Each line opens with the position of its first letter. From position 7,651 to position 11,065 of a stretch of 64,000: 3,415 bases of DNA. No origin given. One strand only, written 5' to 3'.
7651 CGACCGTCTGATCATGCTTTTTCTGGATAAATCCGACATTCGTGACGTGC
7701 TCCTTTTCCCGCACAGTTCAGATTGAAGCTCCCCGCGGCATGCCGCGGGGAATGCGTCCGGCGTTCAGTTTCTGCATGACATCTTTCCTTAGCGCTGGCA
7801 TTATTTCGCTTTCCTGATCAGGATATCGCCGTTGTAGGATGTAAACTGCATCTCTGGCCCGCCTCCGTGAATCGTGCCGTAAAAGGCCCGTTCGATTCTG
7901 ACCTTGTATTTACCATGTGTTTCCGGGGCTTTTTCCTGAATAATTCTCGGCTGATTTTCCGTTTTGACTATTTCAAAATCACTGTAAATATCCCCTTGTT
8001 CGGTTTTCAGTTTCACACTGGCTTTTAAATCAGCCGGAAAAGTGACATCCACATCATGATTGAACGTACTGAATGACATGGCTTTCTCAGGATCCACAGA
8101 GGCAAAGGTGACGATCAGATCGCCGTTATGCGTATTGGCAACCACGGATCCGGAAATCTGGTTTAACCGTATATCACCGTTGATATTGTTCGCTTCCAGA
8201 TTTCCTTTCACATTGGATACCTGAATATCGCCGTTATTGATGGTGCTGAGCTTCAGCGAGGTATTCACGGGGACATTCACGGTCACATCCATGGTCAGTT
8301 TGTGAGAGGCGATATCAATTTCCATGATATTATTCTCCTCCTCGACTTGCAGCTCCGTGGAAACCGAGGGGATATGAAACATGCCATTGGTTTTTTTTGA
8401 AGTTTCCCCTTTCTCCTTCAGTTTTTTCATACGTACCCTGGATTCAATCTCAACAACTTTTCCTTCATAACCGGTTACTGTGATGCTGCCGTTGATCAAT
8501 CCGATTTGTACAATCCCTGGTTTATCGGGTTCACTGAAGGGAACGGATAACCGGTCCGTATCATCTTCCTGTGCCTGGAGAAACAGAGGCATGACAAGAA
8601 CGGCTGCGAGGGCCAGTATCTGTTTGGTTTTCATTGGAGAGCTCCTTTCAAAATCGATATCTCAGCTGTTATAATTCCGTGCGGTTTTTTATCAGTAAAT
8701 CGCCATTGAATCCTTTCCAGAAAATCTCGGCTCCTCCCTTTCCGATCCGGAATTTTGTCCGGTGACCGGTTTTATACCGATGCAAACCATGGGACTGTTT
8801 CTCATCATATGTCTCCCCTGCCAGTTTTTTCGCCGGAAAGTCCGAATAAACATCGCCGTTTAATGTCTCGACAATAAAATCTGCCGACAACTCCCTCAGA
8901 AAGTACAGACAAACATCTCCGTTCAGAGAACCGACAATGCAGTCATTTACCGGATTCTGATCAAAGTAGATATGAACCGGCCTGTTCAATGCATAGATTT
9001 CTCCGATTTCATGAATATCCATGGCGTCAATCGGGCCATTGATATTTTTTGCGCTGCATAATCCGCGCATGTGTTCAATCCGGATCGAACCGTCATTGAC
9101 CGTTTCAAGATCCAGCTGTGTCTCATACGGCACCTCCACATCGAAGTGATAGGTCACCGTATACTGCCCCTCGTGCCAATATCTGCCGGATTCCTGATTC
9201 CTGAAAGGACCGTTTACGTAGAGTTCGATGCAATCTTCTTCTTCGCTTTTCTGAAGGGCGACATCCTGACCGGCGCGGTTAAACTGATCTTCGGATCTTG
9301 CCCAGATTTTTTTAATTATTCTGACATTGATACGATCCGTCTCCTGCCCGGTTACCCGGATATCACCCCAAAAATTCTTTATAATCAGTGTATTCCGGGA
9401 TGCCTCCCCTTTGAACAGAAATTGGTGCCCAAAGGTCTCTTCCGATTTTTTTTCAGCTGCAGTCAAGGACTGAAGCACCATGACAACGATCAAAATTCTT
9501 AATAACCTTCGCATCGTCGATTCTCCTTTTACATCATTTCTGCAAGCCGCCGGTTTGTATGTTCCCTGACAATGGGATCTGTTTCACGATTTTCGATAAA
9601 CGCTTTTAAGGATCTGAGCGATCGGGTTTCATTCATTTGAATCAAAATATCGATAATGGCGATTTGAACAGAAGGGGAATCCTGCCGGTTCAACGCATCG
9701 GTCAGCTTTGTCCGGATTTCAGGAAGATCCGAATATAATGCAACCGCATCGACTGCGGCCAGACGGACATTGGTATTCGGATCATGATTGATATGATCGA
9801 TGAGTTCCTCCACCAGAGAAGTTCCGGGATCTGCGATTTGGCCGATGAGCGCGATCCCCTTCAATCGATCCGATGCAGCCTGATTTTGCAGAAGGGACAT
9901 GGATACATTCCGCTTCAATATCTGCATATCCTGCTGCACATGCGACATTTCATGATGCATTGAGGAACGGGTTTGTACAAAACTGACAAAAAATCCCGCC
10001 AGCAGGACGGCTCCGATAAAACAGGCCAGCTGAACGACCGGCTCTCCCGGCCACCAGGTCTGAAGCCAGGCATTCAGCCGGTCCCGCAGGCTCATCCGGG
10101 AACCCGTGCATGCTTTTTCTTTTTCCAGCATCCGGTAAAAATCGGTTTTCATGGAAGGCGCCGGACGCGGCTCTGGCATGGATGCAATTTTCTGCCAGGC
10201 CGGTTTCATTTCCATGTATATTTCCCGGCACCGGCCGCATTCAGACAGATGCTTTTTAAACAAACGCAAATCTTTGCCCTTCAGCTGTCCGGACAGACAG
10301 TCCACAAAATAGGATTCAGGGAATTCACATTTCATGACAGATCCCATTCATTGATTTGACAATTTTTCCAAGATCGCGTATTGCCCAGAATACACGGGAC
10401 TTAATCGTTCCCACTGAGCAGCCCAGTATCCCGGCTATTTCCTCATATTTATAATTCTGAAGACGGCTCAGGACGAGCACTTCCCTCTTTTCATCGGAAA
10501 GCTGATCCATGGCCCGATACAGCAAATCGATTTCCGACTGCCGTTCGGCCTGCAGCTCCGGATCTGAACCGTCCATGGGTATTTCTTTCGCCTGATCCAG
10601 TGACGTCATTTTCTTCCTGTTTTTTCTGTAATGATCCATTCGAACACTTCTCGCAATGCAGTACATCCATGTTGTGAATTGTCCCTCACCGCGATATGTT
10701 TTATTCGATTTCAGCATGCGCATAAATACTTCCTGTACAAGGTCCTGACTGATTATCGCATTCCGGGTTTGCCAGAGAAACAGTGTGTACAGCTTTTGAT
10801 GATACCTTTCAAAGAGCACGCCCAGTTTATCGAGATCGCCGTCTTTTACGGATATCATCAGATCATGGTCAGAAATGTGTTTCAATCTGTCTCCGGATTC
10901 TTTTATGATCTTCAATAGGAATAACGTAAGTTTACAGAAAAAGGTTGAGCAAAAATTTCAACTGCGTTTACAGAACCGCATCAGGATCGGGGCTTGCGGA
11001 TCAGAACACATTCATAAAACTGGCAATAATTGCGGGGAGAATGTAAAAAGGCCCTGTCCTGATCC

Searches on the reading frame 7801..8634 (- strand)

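Call 37: search_protein_families(library=pfam, proteins=[window:7801-8634:-], max_evalue=0.0001)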
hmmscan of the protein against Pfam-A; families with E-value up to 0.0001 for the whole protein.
window:7801-8634:- (277 aa): 1 family
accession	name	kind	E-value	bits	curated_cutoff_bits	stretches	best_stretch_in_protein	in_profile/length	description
PF13349.12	DUF4097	-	2.5e-09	37.3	22.9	1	124-246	117-238/247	Toastrack DUF4097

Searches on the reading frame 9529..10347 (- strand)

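Call 37: search_protein_families(library=pfam, proteins=[window:9529-10347:-], max_evalue=0.0001)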
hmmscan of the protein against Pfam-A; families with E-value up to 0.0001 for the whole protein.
window:9529-10347:- (272 aa): 1 family
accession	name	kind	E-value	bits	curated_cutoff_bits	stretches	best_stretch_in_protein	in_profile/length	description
PF13646.12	HEAT_2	-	1.9e-12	47.8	27.7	1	180-263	2-82/88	HEAT repeats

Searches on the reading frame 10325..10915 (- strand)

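Call 38: search_protein_families(library=pfam, proteins=[window:10325-10915:-], max_evalue=0.0001)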
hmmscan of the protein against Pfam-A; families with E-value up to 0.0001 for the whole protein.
window:10325-10915:- (196 aa): 4 families
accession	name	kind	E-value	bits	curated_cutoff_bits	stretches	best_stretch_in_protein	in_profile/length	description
PF08281.18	Sigma70_r4_2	-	6.9e-15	54.9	25.7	1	130-179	2-51/54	Sigma-70, region 4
PF04542.20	Sigma70_r2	-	1.6e-14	53.9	24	1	34-101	1-70/71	Sigma-70 region 2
PF04545.22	Sigma70_r4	-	5.6e-10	39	24.1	1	135-182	1-48/50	Sigma-70, region 4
PF07638.17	Sigma70_ECF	-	8.7e-09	36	21.1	1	18-175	6-172/185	ECF sigma factor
